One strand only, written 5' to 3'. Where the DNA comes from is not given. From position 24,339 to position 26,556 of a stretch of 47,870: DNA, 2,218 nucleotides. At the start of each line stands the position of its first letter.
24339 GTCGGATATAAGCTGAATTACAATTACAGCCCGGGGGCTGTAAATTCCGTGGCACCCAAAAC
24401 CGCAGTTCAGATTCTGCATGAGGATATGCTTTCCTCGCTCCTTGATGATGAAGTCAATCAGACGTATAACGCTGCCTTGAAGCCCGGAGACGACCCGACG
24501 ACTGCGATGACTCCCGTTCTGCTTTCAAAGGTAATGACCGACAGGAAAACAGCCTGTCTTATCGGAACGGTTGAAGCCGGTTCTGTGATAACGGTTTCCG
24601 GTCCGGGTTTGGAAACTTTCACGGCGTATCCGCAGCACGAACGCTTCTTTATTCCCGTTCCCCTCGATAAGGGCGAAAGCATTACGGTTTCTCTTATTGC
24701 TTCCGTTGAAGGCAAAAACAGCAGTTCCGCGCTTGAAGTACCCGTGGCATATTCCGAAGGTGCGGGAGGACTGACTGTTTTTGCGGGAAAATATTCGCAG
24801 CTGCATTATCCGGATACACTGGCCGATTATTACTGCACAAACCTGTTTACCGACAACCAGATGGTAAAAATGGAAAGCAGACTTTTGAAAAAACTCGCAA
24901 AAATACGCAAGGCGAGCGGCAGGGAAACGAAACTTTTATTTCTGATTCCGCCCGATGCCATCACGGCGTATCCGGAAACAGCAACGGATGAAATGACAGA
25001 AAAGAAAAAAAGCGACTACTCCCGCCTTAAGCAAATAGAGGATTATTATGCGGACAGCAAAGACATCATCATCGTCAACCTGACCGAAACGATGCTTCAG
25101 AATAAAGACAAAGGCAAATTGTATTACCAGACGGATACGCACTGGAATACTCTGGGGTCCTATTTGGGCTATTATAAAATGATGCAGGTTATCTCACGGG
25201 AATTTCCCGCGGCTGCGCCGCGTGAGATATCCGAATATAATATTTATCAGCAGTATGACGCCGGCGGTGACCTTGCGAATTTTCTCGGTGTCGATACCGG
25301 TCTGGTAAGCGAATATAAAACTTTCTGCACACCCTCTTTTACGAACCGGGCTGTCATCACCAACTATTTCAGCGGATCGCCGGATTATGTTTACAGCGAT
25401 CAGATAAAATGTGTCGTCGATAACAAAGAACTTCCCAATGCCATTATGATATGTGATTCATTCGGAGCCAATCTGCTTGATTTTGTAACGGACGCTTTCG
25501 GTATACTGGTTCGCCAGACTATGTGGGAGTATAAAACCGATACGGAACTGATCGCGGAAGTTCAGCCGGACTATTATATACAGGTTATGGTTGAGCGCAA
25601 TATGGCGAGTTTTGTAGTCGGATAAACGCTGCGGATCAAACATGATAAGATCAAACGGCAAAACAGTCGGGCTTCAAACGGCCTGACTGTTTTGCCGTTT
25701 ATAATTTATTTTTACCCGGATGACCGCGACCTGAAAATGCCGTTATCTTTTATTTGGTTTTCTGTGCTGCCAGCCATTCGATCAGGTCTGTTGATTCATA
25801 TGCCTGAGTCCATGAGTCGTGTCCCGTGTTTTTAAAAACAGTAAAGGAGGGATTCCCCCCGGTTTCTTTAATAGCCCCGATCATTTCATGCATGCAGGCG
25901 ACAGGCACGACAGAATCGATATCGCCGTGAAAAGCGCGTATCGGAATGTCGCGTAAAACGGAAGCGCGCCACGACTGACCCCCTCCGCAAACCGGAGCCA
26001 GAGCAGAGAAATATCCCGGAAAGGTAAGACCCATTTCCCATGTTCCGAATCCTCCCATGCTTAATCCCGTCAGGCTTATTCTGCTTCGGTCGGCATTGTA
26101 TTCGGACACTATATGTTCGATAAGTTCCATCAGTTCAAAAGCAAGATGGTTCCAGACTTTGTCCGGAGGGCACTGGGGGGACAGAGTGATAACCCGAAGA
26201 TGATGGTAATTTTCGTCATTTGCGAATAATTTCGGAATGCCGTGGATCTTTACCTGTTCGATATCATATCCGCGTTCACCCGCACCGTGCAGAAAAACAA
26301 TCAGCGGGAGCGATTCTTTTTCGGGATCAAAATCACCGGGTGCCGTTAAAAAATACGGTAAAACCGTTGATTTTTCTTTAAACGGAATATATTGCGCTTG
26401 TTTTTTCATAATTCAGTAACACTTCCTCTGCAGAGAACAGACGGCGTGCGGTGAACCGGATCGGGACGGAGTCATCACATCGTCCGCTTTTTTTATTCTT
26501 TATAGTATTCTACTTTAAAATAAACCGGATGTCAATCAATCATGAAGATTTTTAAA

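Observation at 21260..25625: Tandem paralogs, each an inactive plus an active AlgX/AlgJ-type SGNH domain joined by an Ig-like module; no MBOAT partner nearby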

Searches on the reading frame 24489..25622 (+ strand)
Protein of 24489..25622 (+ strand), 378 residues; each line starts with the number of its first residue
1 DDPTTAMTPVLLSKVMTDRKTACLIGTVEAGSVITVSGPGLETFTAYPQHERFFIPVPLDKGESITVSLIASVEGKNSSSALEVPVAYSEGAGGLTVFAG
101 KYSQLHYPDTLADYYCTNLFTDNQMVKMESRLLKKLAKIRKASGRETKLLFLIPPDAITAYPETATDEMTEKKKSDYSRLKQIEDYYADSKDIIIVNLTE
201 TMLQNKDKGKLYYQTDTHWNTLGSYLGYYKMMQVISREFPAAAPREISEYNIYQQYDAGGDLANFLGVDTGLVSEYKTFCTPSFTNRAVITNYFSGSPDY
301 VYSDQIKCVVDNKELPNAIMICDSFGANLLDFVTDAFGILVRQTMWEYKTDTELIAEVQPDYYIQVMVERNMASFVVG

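Call 80: find_related_loci(query=A4, collection=genome_contigs, flank=6000)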
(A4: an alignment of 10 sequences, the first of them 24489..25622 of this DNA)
Query A4 (378 aa) in genome_contigs; peptide patterns used: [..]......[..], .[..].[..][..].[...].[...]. (x = any residue, [..] = any of these).
321 stretches matched a pattern; 259 encode a relative of the query (tblastn E <= 1e-3); the best 80 are kept; 79 distinct loci.
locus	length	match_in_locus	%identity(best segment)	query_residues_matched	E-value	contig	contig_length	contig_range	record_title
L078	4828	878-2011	82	1-378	0e+0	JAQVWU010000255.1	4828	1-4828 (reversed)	MAG: Eubacteriales bacterium isolate STF2_11 NODE_66227_length_4828_cov_2.403531_Sandtown_F2, whole genome shotgun seque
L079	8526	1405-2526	64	1-376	1e-161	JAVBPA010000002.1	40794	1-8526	MAG: Eubacteriales bacterium isolate EPI_MAG_00124 c_000000074017, whole genome shotgun sequence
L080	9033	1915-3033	43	1-378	2e-95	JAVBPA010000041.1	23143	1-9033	MAG: Eubacteriales bacterium isolate EPI_MAG_00124 c_000010089096, whole genome shotgun sequence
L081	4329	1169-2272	41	9-378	5e-89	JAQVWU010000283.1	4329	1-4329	MAG: Eubacteriales bacterium isolate STF2_11 NODE_78978_length_4329_cov_2.337458_Sandtown_F2, whole genome shotgun seque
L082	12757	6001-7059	43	21-378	3e-87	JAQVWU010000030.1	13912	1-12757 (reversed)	MAG: Eubacteriales bacterium isolate STF2_11 NODE_12134_length_13912_cov_2.935002_Sandtown_F2, whole genome shotgun sequ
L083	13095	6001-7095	37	9-378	9e-78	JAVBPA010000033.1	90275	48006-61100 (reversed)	MAG: Eubacteriales bacterium isolate EPI_MAG_00124 c_000009567633, whole genome shotgun sequence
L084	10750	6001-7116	35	2-372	1e-67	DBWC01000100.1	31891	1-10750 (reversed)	MAG TPA_asm: Clostridiales bacterium UBA1248 UBA1248_contig_302889, whole genome shotgun sequence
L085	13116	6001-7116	34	5-375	4e-65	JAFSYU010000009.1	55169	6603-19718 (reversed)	MAG: Clostridia bacterium isolate RGIG3597 Goat_Rumen.Co__c575165, whole genome shotgun sequence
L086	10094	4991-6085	34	9-375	2e-63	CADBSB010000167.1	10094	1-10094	MAG: uncultured Ruminococcus sp. isolate RUG14256 genome assembly, contig: RUG14256_asm_167, whole genome shotgun sequen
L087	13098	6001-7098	36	8-373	1e-63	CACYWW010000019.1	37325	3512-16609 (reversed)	MAG: uncultured Ruminococcus sp. isolate RUG12346 genome assembly, contig: RUG12346_asm_19, whole genome shotgun sequenc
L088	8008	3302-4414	34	2-373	2e-62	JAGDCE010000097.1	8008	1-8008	MAG: Clostridia bacterium isolate RGIG10334 Yak_Rumen.Co__c1790139, whole genome shotgun sequence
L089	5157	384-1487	34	9-375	2e-62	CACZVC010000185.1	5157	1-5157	MAG: uncultured Ruminococcus sp. isolate RUG12975 genome assembly, contig: RUG12975_asm_185, whole genome shotgun sequen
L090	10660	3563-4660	34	6-372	3e-59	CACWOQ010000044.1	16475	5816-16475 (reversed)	MAG: uncultured Ruminococcus sp. isolate RUG10767 genome assembly, contig: RUG10767_asm_44, whole genome shotgun sequenc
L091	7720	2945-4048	32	5-373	1e-58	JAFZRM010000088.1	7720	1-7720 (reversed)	MAG: Clostridia bacterium isolate RGIG8031 Water_buffalos_Rumen-1__c432453, whole genome shotgun sequence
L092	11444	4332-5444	33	1-376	1e-58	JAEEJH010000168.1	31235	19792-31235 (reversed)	MAG: Clostridiales bacterium isolate Tb.RUG.165 k141_11803434_flag=0_multi=17.9995_len=31235, whole genome shotgun seque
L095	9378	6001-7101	32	4-373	2e-55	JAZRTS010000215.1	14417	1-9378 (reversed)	MAG: Eubacteriales bacterium isolate T1900045339_YK20190028.MAGScoT_cleanbin_000009 SGB_6645_k141_994759, whole genome s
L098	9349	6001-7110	32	1-373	2e-54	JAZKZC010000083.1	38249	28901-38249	MAG: Eubacteriales bacterium isolate T1900045092_TC20190086.MAGScoT_cleanbin_000034 SGB_4716_k141_462395, whole genome s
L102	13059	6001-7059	31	21-372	2e-51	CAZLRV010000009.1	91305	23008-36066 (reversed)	MAG TPA_asm: uncultured Lachnospiraceae bacterium isolate SRP313737_co1_196 genome assembly, contig: NODE_417_length_913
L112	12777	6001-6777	31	109-376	2e-32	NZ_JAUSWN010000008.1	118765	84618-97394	Hathewaya limosa strain DSM 1400 Ga0480184_08, whole genome shotgun sequence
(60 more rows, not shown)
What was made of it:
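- The family is multi-copy in the closest genomes, with four contigs each in STF2_11 and EPI_MAG_00124 (call 80).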

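Call 84: search_protein_families(library=pfam, proteins=[L084:3813-5021:+, L095:7115-7984:+, L098:2177-4789:-, L102:1571-3796:+, L102:4055-5779:+, L082:5680-7059:+, L083:5131-7095:+], max_evalue=0.01)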
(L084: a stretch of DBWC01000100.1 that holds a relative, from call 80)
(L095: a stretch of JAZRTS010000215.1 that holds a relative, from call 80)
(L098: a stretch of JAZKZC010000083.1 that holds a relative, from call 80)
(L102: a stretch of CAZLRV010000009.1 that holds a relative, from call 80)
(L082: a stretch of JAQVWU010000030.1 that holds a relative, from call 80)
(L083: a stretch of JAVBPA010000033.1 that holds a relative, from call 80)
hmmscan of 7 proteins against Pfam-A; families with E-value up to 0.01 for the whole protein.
L084:3813-5021:+ (403 aa): 4 families
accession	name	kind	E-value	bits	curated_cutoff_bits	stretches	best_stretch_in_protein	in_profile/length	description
PF02568.20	ThiI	-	1.8e-68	230.5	20.5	1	186-380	2-196/197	Thiamine biosynthesis protein (ThiI)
PF22025.1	ThiI_fer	-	8.1e-20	71.5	25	1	14-86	2-72/72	ThiI ferredoxin-like domain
PF02926.22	THUMP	-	2.7e-18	66.6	20.6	1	92-172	1-82/84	THUMP domain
PF06508.19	QueC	-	2.1e-05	24.6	22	1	189-352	1-178/210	Queuosine biosynthesis protein QueC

L095:7115-7984:+ (290 aa): 2 families
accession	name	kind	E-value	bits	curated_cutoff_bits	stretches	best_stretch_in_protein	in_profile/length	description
PF02588.21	YitT_membrane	-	2.4e-52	177.8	24.3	1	13-219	2-204/205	Uncharacterised 5xTM membrane BCR, YitT family COG1284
PF10035.14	DUF2179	-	7.6e-18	64.5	22.8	1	226-279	2-55/55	Uncharacterized protein conserved in bacteria (DUF2179)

L098:2177-4789:- (871 aa): 6 families
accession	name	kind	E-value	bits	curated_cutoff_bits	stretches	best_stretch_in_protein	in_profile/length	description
PF00122.25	E1-E2_ATPase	-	5.9e-34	117.6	28.1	1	110-319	3-179/181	E1-E2 ATPase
PF00689.26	Cation_ATPase_C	-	4.1e-33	115.1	27.3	1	694-865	2-175/175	Cation transporting ATPase, C-terminus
PF00702.32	Hydrolase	-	1e-14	55.9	26.4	1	338-624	2-191/191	haloacid dehalogenase-like hydrolase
PF00690.31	Cation_ATPase_N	-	2.8e-12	46.5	20.4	1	13-61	18-66/69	Cation transporter/ATPase, N-terminus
PF13246.12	Cation_ATPase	-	4.6e-08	33.4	21.7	1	391-461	12-90/91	Cation transport ATPase (P-type)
PF08282.18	Hydrolase_3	-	0.00017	21.8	20.9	1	611-655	210-254/255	haloacid dehalogenase-like hydrolase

L102:1571-3796:+ (742 aa): 7 families
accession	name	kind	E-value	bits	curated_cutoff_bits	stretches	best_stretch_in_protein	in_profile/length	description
PF00483.29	NTP_transferase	-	1.3e-42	146.5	21.2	1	11-236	1-239/245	Nucleotidyl transferase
PF25084.1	LbH_EIF2B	-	4e-12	46.5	54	1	257-325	36-104/105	EIF2B subunit epsilon LbH domain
PF00132.30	Hexapep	-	3.2e-09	36.5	27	1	294-326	2-34/36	Bacterial transferase hexapeptide (six repeats)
PF12804.13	NTP_transf_3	-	6.1e-07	30.2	27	1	12-151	1-136/160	MobA-like NTP transferase domain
PF14602.12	Hexapep_2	-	8.9e-05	22.6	27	0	261-291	3-26/34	Hexapeptide repeat of succinyl-transferase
PF24894.1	Hexapep_GlmU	-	0.0003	21.3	23.3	1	257-308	32-83/104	GlmU-like, C-terminal hexapeptide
PF07959.18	Fucose_pyrophosphorylase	-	0.00041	19.8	34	1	259-327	270-336/418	Fucose pyrophosphorylase domain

L102:4055-5779:+ (575 aa): 5 families
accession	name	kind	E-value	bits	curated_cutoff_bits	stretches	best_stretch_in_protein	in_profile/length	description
PF22505.1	RNase_J_b_CASP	-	1e-49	168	27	1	242-366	2-126/126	Ribonuclease J, beta-CASP domain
PF17770.6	RNase_J_C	-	4.8e-33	114.6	23.8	1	472-573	1-102/102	Ribonuclease J C-terminal domain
PF00753.33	Lactamase_B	-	1.2e-14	55.1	22.7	1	39-158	7-129/196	Metallo-beta-lactamase superfamily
PF07521.17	RMMBL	-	1e-13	51.5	21.6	1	378-428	8-60/63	Zn-dependent metallo-hydrolase RNA specificity domain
PF12706.13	Lactamase_B_2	-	2.3e-09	37.6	27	1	76-182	24-144/200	Beta-lactamase superfamily domain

L082:5680-7059:+ (460 aa): 3 families
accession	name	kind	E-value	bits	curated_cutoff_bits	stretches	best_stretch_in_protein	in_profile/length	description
PF16822.11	ALGX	-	1.1e-10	42.1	26.5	1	229-361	41-168/268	SGNH hydrolase-like domain, acetyltransferase AlgX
PF14286.12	DHHW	-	7.4e-06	25.9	25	1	274-340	212-270/385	DHHW protein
PF17936.7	Big_6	-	0.00041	21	27.6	1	103-171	9-79/83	Bacterial Ig domain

L083:5131-7095:+ (655 aa): 3 families
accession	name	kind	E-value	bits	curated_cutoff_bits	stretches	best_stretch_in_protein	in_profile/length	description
PF02368.24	Big_2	-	2e-16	60.1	22.8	2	101-176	1-77/79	Bacterial Ig-like domain (group 2)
PF16822.11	ALGX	-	9.2e-15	55.4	26.5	1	403-568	18-182/268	SGNH hydrolase-like domain, acetyltransferase AlgX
PF14286.12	DHHW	-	1.9e-07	31.1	25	1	421-537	167-273/385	DHHW protein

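Call 86: search_solved_structures(query=A4, max_evalue=0.001, show_alignments=3)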
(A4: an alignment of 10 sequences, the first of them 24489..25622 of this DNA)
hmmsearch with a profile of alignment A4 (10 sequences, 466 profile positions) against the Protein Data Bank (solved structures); distinct sequences matched with E-value up to 0.001: 4.
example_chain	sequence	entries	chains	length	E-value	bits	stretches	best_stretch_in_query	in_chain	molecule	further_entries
5v8e_A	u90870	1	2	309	5.6e-10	42.1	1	283-447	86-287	Bacillus cereus PatB1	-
5v8d_A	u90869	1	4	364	7.8e-10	41.7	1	283-447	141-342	Bacillus cereus PatB1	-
4o8v_A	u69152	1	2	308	1.1e-08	37.9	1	208-360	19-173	Alginate biosynthesis protein AlgJ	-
4nzk_A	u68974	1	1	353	7.8e-06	28.5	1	276-430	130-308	Uncharacterized protein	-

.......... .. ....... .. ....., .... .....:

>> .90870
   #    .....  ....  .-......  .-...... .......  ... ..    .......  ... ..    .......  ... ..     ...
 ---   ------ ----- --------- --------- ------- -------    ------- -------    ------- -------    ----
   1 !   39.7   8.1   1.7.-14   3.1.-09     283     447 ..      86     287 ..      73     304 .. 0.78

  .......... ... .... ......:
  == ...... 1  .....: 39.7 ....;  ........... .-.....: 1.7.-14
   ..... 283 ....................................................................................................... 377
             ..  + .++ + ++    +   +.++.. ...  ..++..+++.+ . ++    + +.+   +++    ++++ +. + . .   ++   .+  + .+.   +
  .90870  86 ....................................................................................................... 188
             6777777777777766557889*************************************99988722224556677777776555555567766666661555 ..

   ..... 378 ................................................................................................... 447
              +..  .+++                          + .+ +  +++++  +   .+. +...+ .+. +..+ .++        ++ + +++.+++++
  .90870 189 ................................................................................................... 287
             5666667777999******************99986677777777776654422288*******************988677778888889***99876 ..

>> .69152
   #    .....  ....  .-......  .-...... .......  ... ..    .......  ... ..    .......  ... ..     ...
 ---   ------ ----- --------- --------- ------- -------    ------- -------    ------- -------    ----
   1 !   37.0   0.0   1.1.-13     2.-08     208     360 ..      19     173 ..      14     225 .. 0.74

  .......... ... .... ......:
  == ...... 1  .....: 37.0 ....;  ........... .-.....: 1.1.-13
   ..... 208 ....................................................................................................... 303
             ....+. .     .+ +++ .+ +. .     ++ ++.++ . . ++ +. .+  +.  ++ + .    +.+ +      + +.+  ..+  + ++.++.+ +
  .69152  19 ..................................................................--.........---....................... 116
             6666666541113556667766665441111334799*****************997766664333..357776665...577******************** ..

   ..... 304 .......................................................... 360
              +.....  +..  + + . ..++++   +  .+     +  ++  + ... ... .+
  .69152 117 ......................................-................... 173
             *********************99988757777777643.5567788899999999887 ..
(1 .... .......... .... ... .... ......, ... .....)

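Call 89: search_solved_structures(query=L112:3593-5050:+, max_evalue=0.001, show_alignments=1)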
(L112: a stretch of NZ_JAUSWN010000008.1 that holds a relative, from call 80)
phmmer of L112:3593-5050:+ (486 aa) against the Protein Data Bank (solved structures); distinct sequences matched with E-value up to 0.001: 5.
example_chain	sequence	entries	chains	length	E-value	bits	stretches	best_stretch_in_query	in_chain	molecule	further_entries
8jem_A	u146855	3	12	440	2.1e-28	102.9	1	135-355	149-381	Teichoic acid D-alanyltransferase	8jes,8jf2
6bug_C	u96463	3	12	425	4.4e-28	101.8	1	135-355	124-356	D-alanyl transfer protein DltB | Integral membrane protein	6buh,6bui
7mhy_A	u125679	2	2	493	3.1e-05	26.5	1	166-355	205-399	Protein-cysteine N-palmitoyltransferase HHAT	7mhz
7q1u_A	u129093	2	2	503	4.3e-05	26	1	166-355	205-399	Protein-cysteine N-palmitoyltransferase HHAT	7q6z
7urf_A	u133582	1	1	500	0.00096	21.6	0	166-355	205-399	Protein-cysteine N-palmitoyltransferase HHAT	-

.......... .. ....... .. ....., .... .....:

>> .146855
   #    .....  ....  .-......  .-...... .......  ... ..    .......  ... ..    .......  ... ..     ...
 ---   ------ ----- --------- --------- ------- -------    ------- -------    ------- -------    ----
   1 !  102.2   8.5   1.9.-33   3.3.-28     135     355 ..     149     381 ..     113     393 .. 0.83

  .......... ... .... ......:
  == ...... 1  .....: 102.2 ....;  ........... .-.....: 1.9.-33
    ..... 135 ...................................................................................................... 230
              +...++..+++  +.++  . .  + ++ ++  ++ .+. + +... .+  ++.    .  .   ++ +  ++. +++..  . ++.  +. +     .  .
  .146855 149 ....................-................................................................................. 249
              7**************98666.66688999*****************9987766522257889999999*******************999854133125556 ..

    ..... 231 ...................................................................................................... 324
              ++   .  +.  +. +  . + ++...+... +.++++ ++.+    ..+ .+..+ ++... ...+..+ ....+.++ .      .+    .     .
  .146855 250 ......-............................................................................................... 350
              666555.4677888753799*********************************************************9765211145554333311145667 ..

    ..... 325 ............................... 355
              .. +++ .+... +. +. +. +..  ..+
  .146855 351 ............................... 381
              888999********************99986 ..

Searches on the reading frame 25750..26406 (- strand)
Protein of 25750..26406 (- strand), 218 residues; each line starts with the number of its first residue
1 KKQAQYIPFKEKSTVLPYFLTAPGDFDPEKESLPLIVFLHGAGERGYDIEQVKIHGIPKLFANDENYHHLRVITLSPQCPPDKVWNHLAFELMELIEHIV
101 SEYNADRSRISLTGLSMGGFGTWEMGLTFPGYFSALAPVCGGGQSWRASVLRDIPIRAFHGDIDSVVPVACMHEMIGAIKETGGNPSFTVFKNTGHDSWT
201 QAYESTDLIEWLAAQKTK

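Call 7: search_protein_families(library=pfam, proteins=[window:25750-26406:-], max_evalue=0.001)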
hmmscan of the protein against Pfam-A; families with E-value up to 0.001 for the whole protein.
window:25750-26406:- (218 aa): 3 families
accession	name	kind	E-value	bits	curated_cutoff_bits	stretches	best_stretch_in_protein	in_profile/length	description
PF02230.22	Abhydrolase_2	-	1.2e-09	38.8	23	1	89-204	87-207/217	Phospholipase/Carboxylesterase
PF00326.27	Peptidase_S9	-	5.9e-07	29.6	22.6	0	155-213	146-207/213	Prolyl oligopeptidase family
PF00756.26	Esterase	-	0.00057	20.2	22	0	89-139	96-149/251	Putative esterase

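Call 98: search_protein_families(library=ncbifam, proteins=[window:25750-26406:-], max_evalue=0.001)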
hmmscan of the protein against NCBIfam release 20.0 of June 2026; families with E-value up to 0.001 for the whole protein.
window:25750-26406:- (218 aa): 4 families
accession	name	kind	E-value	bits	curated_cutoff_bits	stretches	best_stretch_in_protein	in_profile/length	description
NF050058.1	e_dPHAscl_type1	hypoth_equivalog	1e-14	54.7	150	1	92-152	88-148/276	extracellular catalytic domain type 1 short-chain-length polyhydroxyalkanoate depolymerase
TIGR01840.1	esterase_phb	subfamily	2.3e-09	37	107.85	1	90-148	77-135/213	PHB depolymerase family esterase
NF050057.1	e_dPHAmcl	equivalog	1.5e-08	34.2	270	1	106-214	136-250/252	extracellular medium-chain-length polyhydroxyalkanoate depolymerase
NF008525.0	PRK11460.1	equivalog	0.00037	19.8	191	0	92-197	87-192/232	esterase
